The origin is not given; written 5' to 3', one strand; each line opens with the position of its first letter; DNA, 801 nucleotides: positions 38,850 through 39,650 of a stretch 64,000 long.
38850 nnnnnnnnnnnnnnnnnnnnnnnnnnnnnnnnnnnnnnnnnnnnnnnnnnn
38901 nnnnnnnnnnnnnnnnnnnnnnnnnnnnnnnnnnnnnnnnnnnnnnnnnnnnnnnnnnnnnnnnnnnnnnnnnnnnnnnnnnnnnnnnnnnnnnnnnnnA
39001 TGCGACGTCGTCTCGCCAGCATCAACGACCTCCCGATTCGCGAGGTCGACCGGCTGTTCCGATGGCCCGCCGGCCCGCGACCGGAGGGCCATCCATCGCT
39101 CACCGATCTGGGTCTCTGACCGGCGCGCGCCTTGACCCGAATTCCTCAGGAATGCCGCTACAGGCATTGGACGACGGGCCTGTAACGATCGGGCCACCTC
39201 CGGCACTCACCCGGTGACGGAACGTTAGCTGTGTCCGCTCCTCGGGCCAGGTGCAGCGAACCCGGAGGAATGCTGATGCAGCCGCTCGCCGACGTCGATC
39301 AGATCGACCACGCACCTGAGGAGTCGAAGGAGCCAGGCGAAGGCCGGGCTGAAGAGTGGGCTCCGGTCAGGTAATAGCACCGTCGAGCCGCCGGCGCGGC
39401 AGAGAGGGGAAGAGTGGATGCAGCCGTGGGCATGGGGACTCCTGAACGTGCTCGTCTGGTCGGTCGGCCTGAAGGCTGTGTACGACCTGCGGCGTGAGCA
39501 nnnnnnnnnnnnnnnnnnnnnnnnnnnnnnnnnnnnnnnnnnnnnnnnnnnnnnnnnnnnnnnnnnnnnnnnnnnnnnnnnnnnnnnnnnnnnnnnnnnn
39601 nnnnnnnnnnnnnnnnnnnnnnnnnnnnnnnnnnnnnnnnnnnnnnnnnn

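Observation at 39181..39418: Third copy of the ECF motif upstream of an orphan histidine kinase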

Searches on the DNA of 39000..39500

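Call 45: search_rna_families(source=window, start=39000, end=39500, threshold=evalue, max_evalue=1)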
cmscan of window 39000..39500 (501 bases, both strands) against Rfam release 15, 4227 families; matches with E-value up to 1: 0.
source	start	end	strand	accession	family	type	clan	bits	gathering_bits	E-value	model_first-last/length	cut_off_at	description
